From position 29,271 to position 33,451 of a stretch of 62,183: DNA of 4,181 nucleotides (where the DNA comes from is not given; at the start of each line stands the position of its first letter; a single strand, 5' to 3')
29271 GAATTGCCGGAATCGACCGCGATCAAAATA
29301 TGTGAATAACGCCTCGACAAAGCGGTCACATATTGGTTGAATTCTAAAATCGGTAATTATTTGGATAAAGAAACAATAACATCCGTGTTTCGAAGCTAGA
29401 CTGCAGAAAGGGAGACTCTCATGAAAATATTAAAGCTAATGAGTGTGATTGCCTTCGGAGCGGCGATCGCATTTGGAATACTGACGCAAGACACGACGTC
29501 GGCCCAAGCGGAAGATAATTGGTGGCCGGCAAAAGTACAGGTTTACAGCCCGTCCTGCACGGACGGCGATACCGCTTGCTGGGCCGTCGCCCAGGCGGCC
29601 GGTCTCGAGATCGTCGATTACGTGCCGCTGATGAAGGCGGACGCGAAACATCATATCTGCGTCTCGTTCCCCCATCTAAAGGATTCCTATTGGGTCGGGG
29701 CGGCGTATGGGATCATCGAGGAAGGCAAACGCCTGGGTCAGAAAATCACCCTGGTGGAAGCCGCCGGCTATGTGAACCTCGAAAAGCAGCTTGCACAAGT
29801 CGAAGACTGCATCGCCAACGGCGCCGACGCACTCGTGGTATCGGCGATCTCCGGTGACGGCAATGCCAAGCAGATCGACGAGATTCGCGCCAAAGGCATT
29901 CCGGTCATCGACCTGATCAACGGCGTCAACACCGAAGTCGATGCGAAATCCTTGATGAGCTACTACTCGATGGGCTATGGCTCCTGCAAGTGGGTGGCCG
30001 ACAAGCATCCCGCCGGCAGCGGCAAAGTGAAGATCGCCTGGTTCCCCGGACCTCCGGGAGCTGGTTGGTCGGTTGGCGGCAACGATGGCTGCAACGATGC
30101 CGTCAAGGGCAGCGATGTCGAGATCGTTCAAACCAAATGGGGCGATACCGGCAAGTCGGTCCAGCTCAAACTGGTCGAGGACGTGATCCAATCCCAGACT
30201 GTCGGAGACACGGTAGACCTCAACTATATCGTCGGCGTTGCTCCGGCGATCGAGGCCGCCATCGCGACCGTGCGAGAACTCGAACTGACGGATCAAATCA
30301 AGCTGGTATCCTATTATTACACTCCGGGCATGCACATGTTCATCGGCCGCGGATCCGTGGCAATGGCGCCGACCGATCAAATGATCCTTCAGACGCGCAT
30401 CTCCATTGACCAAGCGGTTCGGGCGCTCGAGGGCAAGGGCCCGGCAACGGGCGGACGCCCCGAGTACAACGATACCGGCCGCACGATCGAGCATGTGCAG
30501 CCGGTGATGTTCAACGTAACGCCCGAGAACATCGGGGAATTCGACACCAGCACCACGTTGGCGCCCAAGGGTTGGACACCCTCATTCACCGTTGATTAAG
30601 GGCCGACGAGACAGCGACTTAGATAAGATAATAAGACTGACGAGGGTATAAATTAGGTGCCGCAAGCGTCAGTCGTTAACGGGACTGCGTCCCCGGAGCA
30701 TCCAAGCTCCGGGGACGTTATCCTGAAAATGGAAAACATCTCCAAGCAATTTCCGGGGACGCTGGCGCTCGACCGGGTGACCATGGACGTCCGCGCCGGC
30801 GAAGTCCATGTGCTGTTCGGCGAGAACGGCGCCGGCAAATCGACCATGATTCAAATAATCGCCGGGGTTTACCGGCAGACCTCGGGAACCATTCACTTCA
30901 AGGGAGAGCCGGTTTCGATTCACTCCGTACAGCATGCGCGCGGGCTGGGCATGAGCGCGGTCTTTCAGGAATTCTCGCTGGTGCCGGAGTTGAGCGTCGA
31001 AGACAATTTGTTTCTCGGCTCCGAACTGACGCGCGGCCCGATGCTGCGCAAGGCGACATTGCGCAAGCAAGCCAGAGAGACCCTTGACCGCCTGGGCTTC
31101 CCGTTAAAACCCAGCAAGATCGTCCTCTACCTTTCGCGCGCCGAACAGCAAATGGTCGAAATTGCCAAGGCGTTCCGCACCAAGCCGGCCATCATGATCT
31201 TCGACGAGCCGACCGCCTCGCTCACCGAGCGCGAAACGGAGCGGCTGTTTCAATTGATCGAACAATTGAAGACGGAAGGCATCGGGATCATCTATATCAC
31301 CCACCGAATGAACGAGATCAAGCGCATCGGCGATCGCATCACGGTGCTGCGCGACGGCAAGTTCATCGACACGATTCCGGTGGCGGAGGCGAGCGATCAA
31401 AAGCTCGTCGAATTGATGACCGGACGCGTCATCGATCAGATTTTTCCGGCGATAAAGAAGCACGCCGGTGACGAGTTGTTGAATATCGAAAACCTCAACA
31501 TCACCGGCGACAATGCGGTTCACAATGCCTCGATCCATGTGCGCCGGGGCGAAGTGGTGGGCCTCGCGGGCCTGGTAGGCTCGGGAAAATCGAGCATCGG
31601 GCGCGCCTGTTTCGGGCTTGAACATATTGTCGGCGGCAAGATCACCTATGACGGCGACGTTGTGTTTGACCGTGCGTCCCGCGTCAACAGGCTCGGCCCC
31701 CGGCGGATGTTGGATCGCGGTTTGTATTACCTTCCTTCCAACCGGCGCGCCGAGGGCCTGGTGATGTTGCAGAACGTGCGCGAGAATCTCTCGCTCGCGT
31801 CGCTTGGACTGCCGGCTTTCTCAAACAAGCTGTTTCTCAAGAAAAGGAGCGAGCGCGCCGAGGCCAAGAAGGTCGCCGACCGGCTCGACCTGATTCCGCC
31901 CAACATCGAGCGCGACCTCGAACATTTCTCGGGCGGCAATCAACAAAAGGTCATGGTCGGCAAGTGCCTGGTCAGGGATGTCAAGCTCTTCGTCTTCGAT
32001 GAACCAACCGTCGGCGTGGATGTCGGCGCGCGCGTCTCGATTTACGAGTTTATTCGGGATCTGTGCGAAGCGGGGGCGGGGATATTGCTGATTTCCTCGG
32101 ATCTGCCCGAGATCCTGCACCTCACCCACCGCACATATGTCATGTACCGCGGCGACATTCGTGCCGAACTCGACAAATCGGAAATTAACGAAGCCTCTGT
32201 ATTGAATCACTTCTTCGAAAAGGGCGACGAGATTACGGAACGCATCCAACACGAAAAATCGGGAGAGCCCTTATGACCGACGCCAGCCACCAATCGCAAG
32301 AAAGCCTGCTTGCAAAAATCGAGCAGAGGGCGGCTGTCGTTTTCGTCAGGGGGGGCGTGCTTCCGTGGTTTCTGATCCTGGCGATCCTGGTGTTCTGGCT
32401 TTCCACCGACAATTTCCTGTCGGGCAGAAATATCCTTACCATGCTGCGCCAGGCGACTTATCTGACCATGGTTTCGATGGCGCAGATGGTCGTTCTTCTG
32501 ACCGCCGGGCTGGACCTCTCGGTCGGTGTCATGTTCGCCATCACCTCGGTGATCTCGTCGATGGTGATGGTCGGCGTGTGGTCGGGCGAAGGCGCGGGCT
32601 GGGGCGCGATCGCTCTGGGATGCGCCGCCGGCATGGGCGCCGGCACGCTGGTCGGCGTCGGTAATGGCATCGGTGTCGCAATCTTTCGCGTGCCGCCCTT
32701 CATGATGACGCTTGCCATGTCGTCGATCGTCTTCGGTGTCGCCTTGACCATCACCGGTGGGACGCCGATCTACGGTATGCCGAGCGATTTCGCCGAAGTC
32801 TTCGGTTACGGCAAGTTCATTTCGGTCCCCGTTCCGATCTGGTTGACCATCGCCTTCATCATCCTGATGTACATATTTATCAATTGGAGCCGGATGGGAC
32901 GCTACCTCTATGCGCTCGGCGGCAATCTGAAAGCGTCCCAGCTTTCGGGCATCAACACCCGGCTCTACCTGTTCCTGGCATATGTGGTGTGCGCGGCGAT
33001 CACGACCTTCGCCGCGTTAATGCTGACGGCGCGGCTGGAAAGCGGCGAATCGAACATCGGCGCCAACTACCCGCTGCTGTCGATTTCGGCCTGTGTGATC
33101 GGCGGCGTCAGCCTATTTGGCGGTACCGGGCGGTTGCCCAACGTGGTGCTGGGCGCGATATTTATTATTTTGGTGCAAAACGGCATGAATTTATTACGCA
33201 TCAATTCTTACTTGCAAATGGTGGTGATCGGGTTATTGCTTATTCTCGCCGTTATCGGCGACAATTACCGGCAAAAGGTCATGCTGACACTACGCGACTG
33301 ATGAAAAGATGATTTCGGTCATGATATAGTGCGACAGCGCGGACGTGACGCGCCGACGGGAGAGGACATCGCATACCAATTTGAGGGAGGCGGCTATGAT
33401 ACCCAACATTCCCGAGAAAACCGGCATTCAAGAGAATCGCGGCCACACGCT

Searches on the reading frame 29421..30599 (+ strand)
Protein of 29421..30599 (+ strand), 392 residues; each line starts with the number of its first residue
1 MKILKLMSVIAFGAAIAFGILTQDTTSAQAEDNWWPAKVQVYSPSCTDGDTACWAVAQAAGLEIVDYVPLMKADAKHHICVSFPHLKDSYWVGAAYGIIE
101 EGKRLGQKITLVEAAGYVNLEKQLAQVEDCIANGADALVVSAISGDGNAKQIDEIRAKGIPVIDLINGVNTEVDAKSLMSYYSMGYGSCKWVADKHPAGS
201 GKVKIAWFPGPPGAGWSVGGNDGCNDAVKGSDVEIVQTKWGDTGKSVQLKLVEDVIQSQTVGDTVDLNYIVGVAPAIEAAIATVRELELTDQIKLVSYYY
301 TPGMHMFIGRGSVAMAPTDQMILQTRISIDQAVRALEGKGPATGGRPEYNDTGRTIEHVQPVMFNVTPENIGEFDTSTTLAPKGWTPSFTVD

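Call 11: search_protein_families(library=pfam, proteins=[window:29421-30599:+], max_evalue=0.00001)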
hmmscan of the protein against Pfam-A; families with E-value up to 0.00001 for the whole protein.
window:29421-30599:+ (392 aa): 2 families
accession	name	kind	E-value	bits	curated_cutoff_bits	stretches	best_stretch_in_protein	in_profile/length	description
PF13407.12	Peripla_BP_4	-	1.1e-23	84.5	35.1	1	79-339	1-257/258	Periplasmic binding protein domain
PF00532.27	Peripla_BP_1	-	9.6e-10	38.8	22.2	1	76-291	1-205/281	Periplasmic binding proteins and sugar binding domain of LacI family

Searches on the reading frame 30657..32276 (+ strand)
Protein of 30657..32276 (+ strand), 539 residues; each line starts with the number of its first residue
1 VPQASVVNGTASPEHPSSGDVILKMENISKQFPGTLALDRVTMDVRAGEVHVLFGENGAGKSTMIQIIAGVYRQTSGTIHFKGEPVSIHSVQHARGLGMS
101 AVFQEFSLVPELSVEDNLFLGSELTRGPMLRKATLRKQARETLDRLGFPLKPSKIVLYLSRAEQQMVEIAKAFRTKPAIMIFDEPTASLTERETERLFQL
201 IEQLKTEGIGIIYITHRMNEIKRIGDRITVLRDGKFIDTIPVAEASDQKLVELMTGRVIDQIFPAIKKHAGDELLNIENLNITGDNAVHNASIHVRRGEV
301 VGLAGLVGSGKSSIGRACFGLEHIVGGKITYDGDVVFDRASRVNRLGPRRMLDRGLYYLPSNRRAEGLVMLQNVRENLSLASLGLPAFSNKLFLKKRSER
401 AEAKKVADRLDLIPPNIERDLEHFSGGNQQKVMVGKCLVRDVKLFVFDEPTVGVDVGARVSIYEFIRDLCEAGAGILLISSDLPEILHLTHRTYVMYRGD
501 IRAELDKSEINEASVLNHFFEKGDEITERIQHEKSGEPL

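Call 11: search_protein_families(library=pfam, proteins=[window:30657-32276:+], max_evalue=0.00001)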
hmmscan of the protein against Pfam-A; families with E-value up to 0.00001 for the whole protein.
window:30657-32276:+ (539 aa): 4 families
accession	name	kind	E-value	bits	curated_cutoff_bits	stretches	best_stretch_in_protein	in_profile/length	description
PF00005.33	ABC_tran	-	4.6e-50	170.2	25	2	38-187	1-137/137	ABC transporter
PF13304.12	AAA_21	-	2.6e-11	44.6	27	0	50-125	1-83/304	AAA domain, putative AbiEii toxin, Type IV TA system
PF02463.25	SMC_N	-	2e-06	27.9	40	0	45-224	74-205/220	RecF/RecN/SMC N terminal domain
PF13555.12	AAA_29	-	8.1e-06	25.9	27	0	39-65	13-39/61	P-loop containing region of AAA domain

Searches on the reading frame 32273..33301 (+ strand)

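Call 11: search_protein_families(library=pfam, proteins=[window:32273-33301:+], max_evalue=0.00001)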
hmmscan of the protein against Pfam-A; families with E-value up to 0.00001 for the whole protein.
window:32273-33301:+ (342 aa): 1 family
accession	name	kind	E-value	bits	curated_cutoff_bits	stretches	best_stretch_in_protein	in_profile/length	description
PF02653.21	BPD_transp_2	-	4.4e-28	98.6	26.8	1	53-327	1-269/269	Branched-chain amino acid transport system / permease component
